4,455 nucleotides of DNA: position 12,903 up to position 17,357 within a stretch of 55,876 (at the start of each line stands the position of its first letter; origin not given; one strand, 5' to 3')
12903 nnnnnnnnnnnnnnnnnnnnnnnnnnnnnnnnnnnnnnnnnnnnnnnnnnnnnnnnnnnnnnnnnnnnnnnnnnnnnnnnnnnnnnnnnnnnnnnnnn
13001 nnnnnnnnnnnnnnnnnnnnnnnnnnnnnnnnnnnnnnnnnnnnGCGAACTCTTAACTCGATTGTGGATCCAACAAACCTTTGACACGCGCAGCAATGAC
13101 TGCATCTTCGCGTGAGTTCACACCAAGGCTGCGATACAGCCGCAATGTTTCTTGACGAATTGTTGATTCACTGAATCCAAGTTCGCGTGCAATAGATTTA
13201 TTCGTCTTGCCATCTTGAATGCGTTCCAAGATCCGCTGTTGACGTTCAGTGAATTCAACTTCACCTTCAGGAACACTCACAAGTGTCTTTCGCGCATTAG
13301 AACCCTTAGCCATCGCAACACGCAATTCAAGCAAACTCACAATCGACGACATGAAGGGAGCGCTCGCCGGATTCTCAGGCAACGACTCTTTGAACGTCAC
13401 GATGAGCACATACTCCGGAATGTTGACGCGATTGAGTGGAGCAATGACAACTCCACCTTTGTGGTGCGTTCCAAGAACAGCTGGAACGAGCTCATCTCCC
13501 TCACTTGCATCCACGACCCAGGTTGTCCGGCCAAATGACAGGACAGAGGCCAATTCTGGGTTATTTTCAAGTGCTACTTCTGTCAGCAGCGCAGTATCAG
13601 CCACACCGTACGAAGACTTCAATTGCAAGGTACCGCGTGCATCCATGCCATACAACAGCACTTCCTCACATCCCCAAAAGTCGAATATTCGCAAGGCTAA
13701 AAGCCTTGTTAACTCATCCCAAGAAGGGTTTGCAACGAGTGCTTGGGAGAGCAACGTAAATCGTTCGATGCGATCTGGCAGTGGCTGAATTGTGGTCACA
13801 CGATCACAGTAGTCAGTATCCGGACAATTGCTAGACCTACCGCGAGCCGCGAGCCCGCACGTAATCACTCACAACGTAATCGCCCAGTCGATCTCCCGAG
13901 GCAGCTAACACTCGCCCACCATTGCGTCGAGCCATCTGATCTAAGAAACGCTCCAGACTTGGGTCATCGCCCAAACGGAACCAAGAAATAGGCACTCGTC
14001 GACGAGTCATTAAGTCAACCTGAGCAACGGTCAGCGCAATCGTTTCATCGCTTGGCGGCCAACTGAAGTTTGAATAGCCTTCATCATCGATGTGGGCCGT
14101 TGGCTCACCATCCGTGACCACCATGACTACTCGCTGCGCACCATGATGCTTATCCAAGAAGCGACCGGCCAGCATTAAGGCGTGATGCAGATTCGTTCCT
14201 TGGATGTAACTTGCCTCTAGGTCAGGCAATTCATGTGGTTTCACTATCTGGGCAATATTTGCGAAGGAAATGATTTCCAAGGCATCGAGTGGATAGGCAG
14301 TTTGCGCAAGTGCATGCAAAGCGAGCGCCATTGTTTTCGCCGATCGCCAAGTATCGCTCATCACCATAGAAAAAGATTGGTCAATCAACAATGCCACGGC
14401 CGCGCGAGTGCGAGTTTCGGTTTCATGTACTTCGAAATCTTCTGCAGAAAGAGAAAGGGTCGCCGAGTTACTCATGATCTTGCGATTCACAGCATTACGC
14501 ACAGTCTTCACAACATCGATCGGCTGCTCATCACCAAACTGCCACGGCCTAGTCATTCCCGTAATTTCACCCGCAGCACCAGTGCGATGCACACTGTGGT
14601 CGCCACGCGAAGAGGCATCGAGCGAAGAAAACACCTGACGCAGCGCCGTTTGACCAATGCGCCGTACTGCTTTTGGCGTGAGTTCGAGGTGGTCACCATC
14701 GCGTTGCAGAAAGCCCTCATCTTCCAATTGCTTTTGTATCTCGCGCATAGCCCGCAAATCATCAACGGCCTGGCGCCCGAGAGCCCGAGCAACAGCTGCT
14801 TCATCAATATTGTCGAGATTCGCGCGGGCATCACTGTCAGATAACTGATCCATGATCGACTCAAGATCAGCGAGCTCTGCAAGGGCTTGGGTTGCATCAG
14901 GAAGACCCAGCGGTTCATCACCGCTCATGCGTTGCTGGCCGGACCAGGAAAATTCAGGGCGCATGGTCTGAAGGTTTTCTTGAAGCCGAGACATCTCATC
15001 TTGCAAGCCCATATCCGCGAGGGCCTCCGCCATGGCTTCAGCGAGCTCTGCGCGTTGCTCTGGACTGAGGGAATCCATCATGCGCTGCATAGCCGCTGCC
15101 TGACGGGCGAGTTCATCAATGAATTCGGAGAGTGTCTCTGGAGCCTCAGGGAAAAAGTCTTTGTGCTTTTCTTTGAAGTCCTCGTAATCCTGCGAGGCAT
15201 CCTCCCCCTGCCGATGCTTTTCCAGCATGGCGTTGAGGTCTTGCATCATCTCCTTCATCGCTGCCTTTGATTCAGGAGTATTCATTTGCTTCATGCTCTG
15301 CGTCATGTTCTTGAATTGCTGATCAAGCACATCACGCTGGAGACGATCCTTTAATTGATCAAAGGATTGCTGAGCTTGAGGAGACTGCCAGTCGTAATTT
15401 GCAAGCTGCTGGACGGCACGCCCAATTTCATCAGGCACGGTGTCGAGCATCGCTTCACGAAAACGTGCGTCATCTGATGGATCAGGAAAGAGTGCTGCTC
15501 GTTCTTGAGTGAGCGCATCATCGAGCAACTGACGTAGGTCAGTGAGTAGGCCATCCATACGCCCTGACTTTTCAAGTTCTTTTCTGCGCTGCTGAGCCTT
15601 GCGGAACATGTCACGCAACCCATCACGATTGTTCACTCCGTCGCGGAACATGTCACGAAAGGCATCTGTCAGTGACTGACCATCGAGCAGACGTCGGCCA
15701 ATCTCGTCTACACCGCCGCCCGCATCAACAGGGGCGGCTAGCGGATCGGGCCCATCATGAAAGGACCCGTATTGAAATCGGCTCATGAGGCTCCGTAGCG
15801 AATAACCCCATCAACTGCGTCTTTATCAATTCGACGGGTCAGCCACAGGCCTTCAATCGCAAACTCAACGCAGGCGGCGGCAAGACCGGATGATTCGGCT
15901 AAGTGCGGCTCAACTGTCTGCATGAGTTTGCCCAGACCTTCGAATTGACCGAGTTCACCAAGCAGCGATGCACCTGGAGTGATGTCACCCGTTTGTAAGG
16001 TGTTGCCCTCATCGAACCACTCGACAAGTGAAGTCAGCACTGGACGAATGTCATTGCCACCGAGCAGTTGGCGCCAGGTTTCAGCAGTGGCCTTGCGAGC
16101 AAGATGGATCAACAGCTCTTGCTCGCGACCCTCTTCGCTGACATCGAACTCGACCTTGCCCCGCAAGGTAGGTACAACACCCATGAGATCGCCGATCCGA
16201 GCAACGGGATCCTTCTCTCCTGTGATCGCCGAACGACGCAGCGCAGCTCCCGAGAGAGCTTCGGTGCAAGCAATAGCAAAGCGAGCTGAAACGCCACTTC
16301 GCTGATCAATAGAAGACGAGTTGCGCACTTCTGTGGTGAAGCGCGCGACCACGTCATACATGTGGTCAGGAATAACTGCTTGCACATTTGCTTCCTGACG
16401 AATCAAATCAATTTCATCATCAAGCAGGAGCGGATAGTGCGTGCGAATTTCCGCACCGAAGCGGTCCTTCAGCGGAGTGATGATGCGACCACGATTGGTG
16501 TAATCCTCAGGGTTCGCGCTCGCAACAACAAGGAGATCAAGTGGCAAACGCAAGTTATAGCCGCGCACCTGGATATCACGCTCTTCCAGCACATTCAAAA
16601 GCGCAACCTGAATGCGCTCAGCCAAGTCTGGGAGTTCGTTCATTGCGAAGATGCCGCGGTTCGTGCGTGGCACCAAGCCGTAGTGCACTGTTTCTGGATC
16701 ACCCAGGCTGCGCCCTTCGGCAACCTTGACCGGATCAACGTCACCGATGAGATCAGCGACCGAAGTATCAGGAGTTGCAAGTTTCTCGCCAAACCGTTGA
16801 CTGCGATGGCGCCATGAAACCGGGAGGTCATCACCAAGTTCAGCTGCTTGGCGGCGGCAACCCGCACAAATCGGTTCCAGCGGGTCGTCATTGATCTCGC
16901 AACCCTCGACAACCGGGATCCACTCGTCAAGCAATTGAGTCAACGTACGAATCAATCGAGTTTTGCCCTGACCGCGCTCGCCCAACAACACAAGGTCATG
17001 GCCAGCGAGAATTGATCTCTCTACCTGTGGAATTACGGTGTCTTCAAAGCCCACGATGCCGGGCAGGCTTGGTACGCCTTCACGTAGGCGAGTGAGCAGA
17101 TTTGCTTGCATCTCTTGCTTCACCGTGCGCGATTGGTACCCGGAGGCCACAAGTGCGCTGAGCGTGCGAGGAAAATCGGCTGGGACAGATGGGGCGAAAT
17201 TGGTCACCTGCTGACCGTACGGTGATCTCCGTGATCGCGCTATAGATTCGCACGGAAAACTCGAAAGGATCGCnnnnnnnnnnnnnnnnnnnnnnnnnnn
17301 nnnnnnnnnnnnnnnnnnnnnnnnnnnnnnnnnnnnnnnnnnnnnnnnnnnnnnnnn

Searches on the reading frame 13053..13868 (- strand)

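Call 25: search_protein_families(library=pfam, proteins=[window:13053-13868:-], max_evalue=0.01)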
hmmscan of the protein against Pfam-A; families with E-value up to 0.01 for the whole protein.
window:13053-13868:- (271 aa): 6 families
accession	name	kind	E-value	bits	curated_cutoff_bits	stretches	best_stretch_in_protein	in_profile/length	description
PF00196.25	GerE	-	1.8e-11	44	23.5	1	206-259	3-56/57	Bacterial regulatory proteins, luxR family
PF13384.12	HTH_23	-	4.1e-05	23.7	24.6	1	209-249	6-45/50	Homeodomain-like domain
PF13936.12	HTH_38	-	0.00015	21.9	27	1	211-240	11-40/44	Helix-turn-helix domain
PF08281.18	Sigma70_r4_2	-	0.00025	21.1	25.7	1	208-243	13-49/54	Sigma-70, region 4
PF13518.12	HTH_28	-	0.00028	21.3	25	1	210-246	2-37/52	Helix-turn-helix domain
PF04545.22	Sigma70_r4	-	0.0035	17.3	24.1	1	207-239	6-39/50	Sigma-70, region 4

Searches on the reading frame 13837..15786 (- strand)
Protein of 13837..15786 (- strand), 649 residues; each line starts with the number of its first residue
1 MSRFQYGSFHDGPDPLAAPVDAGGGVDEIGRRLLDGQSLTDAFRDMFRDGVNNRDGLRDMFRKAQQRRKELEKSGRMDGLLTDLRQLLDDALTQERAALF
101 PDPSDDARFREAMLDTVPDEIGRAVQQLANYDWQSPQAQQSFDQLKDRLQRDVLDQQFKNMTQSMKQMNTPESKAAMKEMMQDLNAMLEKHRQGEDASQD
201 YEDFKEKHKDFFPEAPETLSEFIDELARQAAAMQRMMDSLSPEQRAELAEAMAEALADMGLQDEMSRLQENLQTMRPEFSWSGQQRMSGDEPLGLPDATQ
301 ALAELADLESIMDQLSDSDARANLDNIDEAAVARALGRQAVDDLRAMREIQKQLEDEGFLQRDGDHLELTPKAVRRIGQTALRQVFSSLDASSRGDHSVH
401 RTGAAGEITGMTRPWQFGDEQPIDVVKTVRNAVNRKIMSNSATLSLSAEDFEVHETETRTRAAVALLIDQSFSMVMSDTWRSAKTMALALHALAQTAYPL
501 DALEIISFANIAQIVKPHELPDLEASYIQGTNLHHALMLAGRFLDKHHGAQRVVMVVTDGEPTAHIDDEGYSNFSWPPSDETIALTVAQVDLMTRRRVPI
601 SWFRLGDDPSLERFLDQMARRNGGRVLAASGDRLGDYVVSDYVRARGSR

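Call 25: search_protein_families(library=pfam, proteins=[window:13837-15786:-], max_evalue=0.01)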
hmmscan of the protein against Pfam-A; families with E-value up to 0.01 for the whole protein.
window:13837-15786:- (649 aa): 2 families
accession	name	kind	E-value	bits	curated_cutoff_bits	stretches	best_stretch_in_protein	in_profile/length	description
PF13519.12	VWA_2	-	7.7e-06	26.9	27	1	464-561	1-107/107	von Willebrand factor type A domain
PF06969.22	HemN_C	-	0.0033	17.9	24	0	327-374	21-65/67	HemN C-terminal domain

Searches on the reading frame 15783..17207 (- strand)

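Call 25: search_protein_families(library=pfam, proteins=[window:15783-17207:-], max_evalue=0.01)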
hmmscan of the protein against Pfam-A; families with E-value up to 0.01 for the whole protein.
window:15783-17207:- (474 aa): 8 families
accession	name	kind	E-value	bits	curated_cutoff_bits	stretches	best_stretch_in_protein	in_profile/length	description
PF08298.17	AAA_PrkA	-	1.5e-07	31.2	25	1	149-296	199-351/358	PrkA AAA domain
PF07728.20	AAA_5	-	2.5e-07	31.2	22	1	139-250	28-139/139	AAA domain (dynein-related subfamily)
PF00158.32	Sigma54_activat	-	6.7e-07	29.6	20.2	1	174-233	84-143/168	Sigma-54 interaction domain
PF01078.27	Mg_chelatase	-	7.6e-07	29.2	20.3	0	169-234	92-159/207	Magnesium chelatase, subunit ChlI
PF07726.17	AAA_3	-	3.8e-05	24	27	1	190-239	69-118/131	ATPase family associated with various cellular activities (AAA)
PF20030.5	bpMoxR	-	0.0003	20.4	27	0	143-237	63-152/205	MoxR domain in the MoxR-vWA-beta-propeller ternary systems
PF13191.12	AAA_16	-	0.0035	18.3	32.6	1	70-118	25-75/167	AAA ATPase domain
PF13401.12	AAA_22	-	0.0069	17.1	27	0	72-106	8-33/130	AAA domain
